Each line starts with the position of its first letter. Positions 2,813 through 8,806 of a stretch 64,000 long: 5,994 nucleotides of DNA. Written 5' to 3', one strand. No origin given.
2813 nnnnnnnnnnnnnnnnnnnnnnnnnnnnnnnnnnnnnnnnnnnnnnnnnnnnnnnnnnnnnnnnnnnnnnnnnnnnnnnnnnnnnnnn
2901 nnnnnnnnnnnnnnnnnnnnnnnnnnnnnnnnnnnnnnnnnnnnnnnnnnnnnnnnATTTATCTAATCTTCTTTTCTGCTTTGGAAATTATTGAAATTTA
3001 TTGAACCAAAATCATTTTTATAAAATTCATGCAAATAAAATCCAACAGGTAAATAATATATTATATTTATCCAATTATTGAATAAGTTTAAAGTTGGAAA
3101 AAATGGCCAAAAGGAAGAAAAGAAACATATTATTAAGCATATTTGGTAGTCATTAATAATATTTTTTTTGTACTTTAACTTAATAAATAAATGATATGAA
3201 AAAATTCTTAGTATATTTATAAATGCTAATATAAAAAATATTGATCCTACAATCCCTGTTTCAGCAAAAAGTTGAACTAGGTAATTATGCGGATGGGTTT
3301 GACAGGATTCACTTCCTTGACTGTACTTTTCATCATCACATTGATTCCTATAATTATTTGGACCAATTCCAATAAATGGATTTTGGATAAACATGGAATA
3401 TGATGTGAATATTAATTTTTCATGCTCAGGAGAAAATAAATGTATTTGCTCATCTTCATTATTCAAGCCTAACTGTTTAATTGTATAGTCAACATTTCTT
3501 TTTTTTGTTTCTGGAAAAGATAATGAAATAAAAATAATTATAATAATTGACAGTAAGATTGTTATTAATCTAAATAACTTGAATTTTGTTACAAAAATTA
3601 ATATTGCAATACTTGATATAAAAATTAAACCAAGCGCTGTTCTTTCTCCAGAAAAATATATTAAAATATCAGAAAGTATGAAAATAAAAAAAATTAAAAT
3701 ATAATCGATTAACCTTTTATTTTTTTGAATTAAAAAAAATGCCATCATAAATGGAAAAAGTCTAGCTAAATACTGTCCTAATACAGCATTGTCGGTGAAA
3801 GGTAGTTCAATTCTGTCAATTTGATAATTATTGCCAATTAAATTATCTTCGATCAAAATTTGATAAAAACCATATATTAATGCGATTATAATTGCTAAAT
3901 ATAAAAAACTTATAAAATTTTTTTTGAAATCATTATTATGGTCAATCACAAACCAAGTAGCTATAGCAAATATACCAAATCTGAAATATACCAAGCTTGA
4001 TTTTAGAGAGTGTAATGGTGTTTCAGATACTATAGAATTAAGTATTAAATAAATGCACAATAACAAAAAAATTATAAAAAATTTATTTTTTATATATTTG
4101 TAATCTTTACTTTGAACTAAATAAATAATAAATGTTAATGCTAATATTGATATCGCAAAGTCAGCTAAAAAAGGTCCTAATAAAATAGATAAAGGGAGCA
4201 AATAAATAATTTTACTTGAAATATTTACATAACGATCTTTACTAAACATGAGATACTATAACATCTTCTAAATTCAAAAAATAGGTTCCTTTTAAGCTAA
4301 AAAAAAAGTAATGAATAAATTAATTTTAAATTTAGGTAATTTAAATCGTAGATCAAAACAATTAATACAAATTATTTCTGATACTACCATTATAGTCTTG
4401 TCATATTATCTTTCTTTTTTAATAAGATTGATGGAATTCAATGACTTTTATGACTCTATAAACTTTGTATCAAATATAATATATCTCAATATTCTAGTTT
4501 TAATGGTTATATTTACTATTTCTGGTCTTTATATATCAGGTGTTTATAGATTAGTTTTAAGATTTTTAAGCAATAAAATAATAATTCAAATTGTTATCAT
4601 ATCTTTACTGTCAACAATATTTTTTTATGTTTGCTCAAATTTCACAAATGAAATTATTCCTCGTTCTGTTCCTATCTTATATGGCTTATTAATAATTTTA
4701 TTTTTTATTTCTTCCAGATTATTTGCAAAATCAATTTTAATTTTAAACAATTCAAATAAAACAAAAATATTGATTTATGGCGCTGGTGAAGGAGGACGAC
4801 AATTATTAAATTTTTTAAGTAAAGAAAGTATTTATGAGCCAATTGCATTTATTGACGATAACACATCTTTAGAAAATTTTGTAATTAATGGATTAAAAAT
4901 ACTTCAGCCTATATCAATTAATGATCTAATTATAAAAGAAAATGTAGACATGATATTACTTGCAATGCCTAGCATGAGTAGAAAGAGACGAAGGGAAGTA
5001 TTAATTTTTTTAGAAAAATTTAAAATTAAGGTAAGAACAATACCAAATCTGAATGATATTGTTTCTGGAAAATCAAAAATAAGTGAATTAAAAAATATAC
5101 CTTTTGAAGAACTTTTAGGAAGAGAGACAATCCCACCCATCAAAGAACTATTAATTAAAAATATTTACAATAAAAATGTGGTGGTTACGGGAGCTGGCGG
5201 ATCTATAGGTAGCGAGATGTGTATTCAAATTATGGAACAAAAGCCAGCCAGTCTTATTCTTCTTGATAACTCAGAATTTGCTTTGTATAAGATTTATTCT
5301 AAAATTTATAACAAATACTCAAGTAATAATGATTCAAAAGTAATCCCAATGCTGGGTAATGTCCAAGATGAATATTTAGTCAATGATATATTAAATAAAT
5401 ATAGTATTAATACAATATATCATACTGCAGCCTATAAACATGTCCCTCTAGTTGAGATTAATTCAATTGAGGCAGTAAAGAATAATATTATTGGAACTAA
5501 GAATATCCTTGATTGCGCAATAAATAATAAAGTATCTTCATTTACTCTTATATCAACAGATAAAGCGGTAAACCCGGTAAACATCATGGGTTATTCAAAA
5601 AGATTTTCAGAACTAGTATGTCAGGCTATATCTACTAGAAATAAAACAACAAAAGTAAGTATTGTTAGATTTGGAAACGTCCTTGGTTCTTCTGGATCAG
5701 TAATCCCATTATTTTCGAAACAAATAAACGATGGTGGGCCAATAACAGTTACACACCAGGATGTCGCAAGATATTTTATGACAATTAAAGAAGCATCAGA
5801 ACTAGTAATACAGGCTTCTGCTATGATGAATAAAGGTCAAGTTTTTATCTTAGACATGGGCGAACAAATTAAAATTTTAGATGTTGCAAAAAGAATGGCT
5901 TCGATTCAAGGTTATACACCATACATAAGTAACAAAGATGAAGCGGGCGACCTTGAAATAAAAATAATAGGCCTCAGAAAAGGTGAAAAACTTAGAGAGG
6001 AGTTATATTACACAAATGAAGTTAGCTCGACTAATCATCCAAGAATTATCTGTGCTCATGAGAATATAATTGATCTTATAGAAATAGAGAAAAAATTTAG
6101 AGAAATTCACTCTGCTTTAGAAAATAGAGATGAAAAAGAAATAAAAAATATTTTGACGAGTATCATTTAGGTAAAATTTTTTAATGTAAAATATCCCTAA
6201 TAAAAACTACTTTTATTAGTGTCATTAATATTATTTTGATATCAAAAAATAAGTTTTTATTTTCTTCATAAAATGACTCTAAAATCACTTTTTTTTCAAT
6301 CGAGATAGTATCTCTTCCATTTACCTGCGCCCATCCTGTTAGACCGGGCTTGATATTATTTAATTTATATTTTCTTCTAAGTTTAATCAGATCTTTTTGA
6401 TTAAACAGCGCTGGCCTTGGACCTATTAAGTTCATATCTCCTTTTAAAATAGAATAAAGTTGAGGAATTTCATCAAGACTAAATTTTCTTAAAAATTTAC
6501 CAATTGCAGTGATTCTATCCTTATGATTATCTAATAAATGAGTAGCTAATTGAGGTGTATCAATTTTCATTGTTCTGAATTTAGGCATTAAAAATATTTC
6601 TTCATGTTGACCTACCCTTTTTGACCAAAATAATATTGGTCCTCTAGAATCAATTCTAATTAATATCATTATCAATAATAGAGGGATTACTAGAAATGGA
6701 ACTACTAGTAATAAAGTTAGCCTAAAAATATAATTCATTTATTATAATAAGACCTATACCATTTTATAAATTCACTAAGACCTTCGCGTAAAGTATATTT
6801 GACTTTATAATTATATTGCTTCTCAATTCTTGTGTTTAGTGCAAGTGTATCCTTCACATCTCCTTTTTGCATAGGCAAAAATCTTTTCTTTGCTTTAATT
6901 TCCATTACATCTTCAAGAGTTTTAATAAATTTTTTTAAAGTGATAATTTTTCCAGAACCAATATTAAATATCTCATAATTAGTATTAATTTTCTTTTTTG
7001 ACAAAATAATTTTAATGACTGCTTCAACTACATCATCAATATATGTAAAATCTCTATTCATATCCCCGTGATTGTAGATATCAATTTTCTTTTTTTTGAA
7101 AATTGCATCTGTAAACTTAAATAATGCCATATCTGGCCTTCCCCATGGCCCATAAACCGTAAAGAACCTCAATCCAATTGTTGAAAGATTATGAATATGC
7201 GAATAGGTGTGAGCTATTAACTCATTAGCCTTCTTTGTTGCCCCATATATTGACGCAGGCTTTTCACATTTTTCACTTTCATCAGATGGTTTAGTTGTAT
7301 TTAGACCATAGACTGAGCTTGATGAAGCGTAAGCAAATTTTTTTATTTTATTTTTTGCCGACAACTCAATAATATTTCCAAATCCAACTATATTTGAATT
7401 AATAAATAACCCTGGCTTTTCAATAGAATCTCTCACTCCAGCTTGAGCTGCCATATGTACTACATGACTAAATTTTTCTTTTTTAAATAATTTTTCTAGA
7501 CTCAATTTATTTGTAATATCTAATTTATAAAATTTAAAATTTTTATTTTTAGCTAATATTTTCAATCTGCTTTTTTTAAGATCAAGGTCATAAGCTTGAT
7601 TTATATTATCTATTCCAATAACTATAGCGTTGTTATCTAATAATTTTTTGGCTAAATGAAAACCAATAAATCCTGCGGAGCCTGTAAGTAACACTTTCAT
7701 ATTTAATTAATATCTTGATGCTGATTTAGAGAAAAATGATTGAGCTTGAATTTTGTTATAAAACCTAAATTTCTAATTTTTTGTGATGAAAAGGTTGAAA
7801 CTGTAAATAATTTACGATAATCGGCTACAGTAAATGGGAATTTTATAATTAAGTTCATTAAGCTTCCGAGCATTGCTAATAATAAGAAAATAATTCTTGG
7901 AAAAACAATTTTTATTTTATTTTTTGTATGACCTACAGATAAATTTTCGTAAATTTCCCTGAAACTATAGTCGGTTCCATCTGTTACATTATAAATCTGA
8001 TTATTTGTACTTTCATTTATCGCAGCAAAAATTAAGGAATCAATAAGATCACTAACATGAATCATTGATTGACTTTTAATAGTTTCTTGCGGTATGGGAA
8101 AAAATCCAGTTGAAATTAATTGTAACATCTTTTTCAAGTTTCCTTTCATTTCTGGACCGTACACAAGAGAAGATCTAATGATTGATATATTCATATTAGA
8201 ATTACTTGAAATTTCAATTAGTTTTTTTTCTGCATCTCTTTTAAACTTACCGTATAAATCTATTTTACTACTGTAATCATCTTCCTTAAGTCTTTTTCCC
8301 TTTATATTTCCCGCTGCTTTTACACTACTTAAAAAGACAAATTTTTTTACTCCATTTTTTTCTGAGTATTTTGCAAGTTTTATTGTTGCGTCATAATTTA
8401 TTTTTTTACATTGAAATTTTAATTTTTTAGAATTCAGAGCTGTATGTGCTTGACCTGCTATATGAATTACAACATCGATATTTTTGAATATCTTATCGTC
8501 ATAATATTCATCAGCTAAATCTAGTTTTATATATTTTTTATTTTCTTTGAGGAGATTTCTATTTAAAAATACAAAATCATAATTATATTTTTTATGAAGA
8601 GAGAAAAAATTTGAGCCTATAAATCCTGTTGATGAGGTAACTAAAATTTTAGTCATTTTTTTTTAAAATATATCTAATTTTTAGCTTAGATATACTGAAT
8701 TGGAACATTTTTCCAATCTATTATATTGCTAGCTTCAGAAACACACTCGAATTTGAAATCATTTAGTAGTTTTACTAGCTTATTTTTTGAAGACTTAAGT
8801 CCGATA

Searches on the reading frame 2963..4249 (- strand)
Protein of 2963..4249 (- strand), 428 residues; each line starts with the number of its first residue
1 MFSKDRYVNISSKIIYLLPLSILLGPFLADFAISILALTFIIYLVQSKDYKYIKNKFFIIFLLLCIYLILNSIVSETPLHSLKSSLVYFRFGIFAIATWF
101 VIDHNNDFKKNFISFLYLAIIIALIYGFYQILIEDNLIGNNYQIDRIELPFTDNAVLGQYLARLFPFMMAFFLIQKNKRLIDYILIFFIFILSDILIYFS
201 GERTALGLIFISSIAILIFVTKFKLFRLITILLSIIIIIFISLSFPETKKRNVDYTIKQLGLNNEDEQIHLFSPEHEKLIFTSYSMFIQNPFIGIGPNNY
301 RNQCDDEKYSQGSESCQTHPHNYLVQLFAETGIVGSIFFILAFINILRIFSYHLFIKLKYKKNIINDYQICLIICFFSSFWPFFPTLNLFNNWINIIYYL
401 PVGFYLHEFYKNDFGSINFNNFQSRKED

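Call 74: search_protein_families(library=ncbifam, proteins=[window:2963-4249:-], max_evalue=0.00001)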
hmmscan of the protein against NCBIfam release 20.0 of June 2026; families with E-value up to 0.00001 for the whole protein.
window:2963-4249:- (428 aa): 0 families

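Call 93: search_protein_families(library=pfam, proteins=[window:2963-4249:-], max_evalue=0.0001)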
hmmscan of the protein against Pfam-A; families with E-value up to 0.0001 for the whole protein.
window:2963-4249:- (428 aa): 1 family
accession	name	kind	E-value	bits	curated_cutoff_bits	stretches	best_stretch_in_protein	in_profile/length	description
PF04932.20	Wzy_C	-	2.4e-17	63.5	31.7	1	189-340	2-149/149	O-Antigen ligase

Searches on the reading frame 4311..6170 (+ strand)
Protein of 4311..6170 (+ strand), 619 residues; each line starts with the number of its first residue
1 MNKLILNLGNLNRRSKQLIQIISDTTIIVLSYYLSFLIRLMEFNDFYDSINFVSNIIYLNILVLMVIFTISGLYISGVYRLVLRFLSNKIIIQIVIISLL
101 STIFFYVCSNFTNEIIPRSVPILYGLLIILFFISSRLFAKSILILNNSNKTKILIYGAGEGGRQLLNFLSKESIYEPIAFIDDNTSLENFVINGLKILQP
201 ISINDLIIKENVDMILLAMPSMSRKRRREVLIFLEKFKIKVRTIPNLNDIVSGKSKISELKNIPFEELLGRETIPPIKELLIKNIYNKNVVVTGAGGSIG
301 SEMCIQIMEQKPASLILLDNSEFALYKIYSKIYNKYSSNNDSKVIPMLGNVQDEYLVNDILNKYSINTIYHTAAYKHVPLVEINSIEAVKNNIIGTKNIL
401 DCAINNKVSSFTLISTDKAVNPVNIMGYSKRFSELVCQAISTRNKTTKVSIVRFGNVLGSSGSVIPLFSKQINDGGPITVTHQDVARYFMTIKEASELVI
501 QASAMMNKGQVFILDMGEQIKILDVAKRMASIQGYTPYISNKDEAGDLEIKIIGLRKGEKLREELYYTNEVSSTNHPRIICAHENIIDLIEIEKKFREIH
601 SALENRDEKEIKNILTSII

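Call 74: search_protein_families(library=ncbifam, proteins=[window:4311-6170:+], max_evalue=0.00001)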
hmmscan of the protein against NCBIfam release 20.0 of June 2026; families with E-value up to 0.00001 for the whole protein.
window:4311-6170:+ (619 aa): 14 families
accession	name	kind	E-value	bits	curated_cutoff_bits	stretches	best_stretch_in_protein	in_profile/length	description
TIGR03589.1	PseB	equivalog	1.5e-50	172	407.75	1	287-574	4-270/324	UDP-N-acetylglucosamine 4,6-dehydratase (inverting)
TIGR04130.1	FnlA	equivalog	3.6e-43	147.8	730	1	287-572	4-271/337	UDP-N-acetylglucosamine 4,6-dehydratase/5-epimerase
TIGR03025.1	EPS_sugtrans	subfamily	1.3e-20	74.1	295.55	1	23-268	2-245/445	exopolysaccharide biosynthesis polyprenyl glycosylphosphotransferase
TIGR03023.1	WcaJ_sugtrans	equivalog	2.6e-17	63.3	410.75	1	23-266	2-248/453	undecaprenyl-phosphate glucose phosphotransferase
TIGR01179.1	galE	equivalog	3.5e-13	49.1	262.3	1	290-461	2-180/332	UDP-glucose 4-epimerase GalE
NF007956.0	PRK10675.1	subfamily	8.1e-12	44.9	394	1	289-418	2-126/338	UDP-glucose 4-epimerase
TIGR01181.1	dTDP_gluc_dehyt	equivalog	1.6e-10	40.6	365.1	1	290-564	2-267/321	dTDP-glucose 4,6-dehydratase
TIGR03022.1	WbaP_sugtrans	subfamily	1.4e-09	37.8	403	1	21-259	2-237/456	undecaprenyl-phosphate galactose phosphotransferase WbaP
TIGR04180.1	EDH_00030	hypoth_equivalog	1.3e-08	34.3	475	1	290-419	1-124/297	NAD-dependent 4,6-dehydratase LegB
TIGR01746.1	Thioester-redct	subfamily_domain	3.5e-08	33.1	213.35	1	289-461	1-199/371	thioester reductase domain-containing protein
TIGR03570.1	NeuD_NnaD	subfamily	1.5e-07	31.2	160.8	1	152-252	1-97/202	NeuD/PglB/VioB family sugar acetyltransferase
TIGR02197.1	heptose_epim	equivalog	2e-07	30.5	274.6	1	290-461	1-174/316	ADP-glyceromanno-heptose 6-epimerase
TIGR02622.1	CDP_4_6_dhtase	equivalog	7e-07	28.7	278.45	1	287-421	4-134/352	CDP-glucose 4,6-dehydratase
NF041293.1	G6PDh_Azf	equivalog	5e-06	26.1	400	1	287-422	2-121/252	NAD-dependent glucose-6-phosphate dehydrogenase Azf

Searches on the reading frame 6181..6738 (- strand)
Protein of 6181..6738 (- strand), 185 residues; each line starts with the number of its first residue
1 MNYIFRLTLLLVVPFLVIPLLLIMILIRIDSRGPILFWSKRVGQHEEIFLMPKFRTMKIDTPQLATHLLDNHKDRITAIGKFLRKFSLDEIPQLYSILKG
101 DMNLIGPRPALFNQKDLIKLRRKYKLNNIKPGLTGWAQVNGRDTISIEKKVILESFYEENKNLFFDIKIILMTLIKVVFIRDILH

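Call 74: search_protein_families(library=ncbifam, proteins=[window:6181-6738:-], max_evalue=0.00001)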
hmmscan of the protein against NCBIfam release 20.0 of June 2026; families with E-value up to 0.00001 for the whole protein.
window:6181-6738:- (185 aa): 10 families
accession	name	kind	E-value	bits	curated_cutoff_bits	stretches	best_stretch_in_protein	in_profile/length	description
TIGR03025.1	EPS_sugtrans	subfamily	7.3e-58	196.8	295.55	1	10-179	267-440/445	exopolysaccharide biosynthesis polyprenyl glycosylphosphotransferase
TIGR03023.1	WcaJ_sugtrans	equivalog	2.1e-53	182.3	410.75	1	11-179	272-448/453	undecaprenyl-phosphate glucose phosphotransferase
TIGR03022.1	WbaP_sugtrans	subfamily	1e-46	160.1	403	1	6-181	263-452/456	undecaprenyl-phosphate galactose phosphotransferase WbaP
NF052601.1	undeca_RfbP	equivalog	4.8e-40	137.4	330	1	7-181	50-239/244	undecaprenyl-phosphate galactose phosphotransferase family protein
TIGR03013.1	EpsB_2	subfamily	1.3e-38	133.3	393.35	1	3-179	256-437/443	TIGR03013 family XrtA/PEP-CTERM system glycosyltransferase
NF050817.1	PolSacchBiosHfsE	equivalog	5.3e-34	117.7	750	1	18-174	288-456/467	polysaccharide biosynthesis protein HfsE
NF041877.1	EPS_EpsZ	equivalog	2e-33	115.8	800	1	13-178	277-453/459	exopolysaccharide biosynthesis polyisoprenyl-phosphate hexose-1-phosphate transferase EpsZ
NF007518.0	PRK10124.1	equivalog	3.3e-33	115.1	684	1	11-177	283-457/464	undecaprenyl-phosphate glucose phosphotransferase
NF011751.0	PRK15204.1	equivalog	6.1e-30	104.2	907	1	15-182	293-473/476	undecaprenyl-phosphate galactose phosphotransferase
NF045514.1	glycotran_HepC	equivalog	5e-19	68.5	140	1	7-111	126-213/220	heterocyst development glycosyltransferase HepC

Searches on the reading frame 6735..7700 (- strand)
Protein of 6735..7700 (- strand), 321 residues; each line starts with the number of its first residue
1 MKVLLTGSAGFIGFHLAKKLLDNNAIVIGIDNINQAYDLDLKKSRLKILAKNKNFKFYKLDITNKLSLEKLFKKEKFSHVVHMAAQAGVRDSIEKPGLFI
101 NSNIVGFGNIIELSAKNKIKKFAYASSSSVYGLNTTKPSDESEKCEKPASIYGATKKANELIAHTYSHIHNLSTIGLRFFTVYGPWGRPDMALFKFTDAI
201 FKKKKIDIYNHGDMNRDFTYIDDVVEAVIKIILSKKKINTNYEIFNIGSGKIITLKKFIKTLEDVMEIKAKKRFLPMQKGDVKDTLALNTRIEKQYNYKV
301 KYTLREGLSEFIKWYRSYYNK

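Call 74: search_protein_families(library=ncbifam, proteins=[window:6735-7700:-], max_evalue=0.00001)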
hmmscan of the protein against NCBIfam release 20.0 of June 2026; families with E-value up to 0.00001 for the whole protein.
window:6735-7700:- (321 aa): 27 families (the best 25 are shown)
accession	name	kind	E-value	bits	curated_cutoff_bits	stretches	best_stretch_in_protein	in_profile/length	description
TIGR01179.1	galE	equivalog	6.2e-48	163.3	262.3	1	2-317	1-327/332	UDP-glucose 4-epimerase GalE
TIGR01181.1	dTDP_gluc_dehyt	equivalog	4.3e-44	150.9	365.1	1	2-317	1-313/321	dTDP-glucose 4,6-dehydratase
NF011728.1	PRK15181.1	equivalog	8.7e-38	130.2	760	1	3-316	18-338/348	Vi polysaccharide biosynthesis UDP-N-acetylglucosaminuronic acid C-4 epimerase TviC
TIGR02197.1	heptose_epim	equivalog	4.7e-35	121.3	274.6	1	3-316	1-314/316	ADP-glyceromanno-heptose 6-epimerase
TIGR04180.1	EDH_00030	hypoth_equivalog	8.9e-32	110.3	475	1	3-302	1-296/297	NAD-dependent 4,6-dehydratase LegB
NF007956.0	PRK10675.1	subfamily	2.2e-28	99.4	394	1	1-185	1-183/338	UDP-glucose 4-epimerase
NF007490.0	PRK10084.1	subfamily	4.7e-27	94.9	649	1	1-317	1-336/361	dTDP-glucose 4,6-dehydratase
NF007582.0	PRK10217.1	equivalog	1.5e-24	86.7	698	1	2-271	3-275/355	dTDP-glucose 4,6-dehydratase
NF043036.1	ErythonDh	equivalog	1e-20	74.2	325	1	1-274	1-274/321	D-erythronate dehydrogenase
NF047922.1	GDPFucSynFcl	equivalog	1.8e-19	70.3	500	1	41-316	22-302/308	GDP-L-fucose synthase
NF008872.0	PRK11908.1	equivalog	2.2e-19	69.7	294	1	1-252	2-256/349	bifunctional UDP-4-keto-pentose/UDP-xylose synthase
TIGR02622.1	CDP_4_6_dhtase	equivalog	1.1e-17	64.2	278.45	1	2-168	6-170/352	CDP-glucose 4,6-dehydratase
TIGR01472.1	gmd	equivalog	5.7e-15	55.4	415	1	3-296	3-299/342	GDP-mannose 4,6-dehydratase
NF042423.1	oxyalk_red_Shew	equivalog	1.1e-13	51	580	1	2-271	10-262/331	2-alkyl-3-oxoalkanoate reductase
NF005998.1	PRK08125.1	equivalog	1.3e-13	50.2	777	1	2-273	317-592/649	bifunctional UDP-4-amino-4-deoxy-L-arabinose formyltransferase/UDP-glucuronic acid oxidase ArnA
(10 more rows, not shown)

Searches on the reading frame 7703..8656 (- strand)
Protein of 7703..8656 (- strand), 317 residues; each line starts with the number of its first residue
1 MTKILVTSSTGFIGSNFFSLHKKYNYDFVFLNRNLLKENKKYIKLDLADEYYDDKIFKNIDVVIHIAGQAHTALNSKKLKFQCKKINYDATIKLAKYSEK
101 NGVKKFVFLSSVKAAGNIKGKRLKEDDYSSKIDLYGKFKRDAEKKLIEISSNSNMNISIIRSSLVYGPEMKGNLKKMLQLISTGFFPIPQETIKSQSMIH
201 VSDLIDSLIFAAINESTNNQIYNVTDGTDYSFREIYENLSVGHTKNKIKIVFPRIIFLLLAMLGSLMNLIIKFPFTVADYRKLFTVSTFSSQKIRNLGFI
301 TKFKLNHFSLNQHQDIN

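Call 74: search_protein_families(library=ncbifam, proteins=[window:7703-8656:-], max_evalue=0.00001)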
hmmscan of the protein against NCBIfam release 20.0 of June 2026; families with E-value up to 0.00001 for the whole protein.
window:7703-8656:- (317 aa): 14 families
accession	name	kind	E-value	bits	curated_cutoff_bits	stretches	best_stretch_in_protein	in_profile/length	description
TIGR01179.1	galE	equivalog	2.5e-18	66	262.3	1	3-177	1-188/332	UDP-glucose 4-epimerase GalE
TIGR01777.1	yfcH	hypoth_equivalog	8.3e-16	58.4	207.35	1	4-271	1-266/292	TIGR01777 family oxidoreductase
TIGR03466.1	HpnA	hypoth_equivalog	7.4e-13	48.1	367.65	1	3-299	2-305/327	hopanoid-associated sugar epimerase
TIGR02197.1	heptose_epim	equivalog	2.1e-09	37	274.6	1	4-249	1-267/316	ADP-glyceromanno-heptose 6-epimerase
NF042423.1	oxyalk_red_Shew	equivalog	5.4e-08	32.3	580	1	2-215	9-224/331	2-alkyl-3-oxoalkanoate reductase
TIGR01214.1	rmlD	equivalog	1.3e-07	31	224.05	1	3-182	1-168/285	dTDP-4-dehydrorhamnose reductase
NF008360.0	PRK11150.1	equivalog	1.7e-07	30.8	452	1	4-253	2-265/310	ADP-glyceromanno-heptose 6-epimerase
TIGR01746.1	Thioester-redct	subfamily_domain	5.3e-07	29.2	213.35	1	53-238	82-276/371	thioester reductase domain-containing protein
NF042422.1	oxyalk_red_OleD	equivalog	1.4e-06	27.9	580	1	3-184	2-187/329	2-alkyl-3-oxoalkanoate reductase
NF050030.1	thlkprotThyD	equivalog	1.4e-06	27.7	400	1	3-239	2-246/305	thylakoid membrane protein ThyD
NF007956.0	PRK10675.1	subfamily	3.2e-06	26.5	394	0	35-168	47-183/338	UDP-glucose 4-epimerase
NF041293.1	G6PDh_Azf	equivalog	4.8e-06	26.2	400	1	3-130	4-134/252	NAD-dependent glucose-6-phosphate dehydrogenase Azf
NF047837.1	UDPAcbARedWbcJ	equivalog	5.1e-06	25.6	500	0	3-175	2-143/372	UDP-2-acetamido-2,6-beta-L-arabino-hexul-4-ose reductase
NF005539.0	PRK07201.1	equivalog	7e-06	25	549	0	55-244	74-267/657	SDR family oxidoreductase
